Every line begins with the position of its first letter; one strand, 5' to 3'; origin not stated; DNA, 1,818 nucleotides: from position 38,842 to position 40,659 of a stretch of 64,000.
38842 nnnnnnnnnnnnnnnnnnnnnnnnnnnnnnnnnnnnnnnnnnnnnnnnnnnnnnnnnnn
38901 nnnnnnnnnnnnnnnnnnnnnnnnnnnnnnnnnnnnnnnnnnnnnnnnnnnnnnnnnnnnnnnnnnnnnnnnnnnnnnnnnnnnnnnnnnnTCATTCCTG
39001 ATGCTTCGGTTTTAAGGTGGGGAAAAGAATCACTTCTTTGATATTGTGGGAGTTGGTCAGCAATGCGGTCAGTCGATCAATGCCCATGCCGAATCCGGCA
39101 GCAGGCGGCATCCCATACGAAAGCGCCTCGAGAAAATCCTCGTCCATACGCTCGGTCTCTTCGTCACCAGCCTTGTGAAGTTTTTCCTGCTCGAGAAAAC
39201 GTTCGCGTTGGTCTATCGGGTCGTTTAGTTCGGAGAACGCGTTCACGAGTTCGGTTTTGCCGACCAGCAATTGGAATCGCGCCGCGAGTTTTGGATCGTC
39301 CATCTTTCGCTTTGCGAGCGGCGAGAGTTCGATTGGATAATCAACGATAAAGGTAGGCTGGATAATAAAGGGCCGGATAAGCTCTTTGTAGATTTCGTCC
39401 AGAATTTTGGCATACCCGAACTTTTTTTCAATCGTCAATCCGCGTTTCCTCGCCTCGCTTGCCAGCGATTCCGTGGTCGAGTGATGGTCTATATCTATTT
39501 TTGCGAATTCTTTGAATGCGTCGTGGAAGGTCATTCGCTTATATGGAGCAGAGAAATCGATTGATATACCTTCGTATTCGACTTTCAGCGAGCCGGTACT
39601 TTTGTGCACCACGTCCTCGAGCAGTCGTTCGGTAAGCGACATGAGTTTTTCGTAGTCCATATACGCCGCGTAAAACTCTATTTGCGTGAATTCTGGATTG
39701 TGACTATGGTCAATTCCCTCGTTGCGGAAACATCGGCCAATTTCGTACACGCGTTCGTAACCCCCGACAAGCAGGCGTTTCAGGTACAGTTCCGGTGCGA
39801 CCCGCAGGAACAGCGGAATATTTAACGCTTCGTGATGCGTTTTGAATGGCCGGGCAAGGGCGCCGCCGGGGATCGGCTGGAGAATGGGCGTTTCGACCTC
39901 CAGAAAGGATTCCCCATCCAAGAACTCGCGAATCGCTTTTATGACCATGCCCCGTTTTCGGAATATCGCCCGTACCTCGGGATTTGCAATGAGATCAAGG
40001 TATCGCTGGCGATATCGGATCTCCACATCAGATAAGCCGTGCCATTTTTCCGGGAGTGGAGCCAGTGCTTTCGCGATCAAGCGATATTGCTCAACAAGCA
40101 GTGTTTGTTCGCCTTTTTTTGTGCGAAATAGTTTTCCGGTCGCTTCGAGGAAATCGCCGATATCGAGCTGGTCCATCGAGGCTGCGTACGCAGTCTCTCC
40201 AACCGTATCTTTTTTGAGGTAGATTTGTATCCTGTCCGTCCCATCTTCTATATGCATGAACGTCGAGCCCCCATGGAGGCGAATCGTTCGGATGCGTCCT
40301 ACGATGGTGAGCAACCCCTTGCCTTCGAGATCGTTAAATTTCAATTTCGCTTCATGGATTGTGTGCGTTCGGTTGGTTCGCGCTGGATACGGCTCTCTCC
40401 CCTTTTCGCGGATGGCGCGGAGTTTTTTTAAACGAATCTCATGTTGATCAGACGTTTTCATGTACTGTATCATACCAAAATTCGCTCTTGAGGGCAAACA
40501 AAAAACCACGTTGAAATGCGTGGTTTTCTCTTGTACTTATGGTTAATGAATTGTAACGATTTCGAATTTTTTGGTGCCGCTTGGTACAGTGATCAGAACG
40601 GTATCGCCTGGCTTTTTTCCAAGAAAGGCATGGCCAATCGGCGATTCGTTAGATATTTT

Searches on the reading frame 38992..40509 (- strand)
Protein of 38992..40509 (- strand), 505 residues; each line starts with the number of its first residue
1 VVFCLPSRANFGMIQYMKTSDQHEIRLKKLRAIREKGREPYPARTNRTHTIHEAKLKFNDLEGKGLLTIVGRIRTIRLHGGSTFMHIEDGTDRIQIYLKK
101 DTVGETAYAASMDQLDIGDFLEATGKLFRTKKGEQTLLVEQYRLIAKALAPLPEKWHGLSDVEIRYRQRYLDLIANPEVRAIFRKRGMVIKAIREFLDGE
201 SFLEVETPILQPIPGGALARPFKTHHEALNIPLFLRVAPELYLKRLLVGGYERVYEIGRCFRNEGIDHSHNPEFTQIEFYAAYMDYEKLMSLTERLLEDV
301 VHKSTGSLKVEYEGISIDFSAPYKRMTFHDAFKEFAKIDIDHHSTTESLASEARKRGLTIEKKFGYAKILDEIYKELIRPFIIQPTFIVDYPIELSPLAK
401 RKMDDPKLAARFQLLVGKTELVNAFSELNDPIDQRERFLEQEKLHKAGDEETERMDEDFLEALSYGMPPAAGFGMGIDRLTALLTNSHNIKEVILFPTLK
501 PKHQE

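Call 90: search_protein_families(library=pfam, proteins=[window:38992-40509:-], max_evalue=0.00001)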
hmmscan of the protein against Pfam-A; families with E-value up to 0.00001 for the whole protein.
window:38992-40509:- (505 aa): 3 families
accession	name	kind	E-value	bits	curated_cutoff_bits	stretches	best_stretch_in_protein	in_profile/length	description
PF00152.25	tRNA-synt_2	-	3.2e-93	312.6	25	1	162-499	2-307/308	tRNA synthetases class II (D, K and N)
PF01336.31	tRNA_anti-codon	-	1.4e-14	54.2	27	1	68-145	2-75/75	OB-fold nucleic acid binding domain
PF01409.25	tRNA-synt_2d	-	3.7e-08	33.6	19.8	0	254-304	105-153/246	tRNA synthetases class II core domain (F)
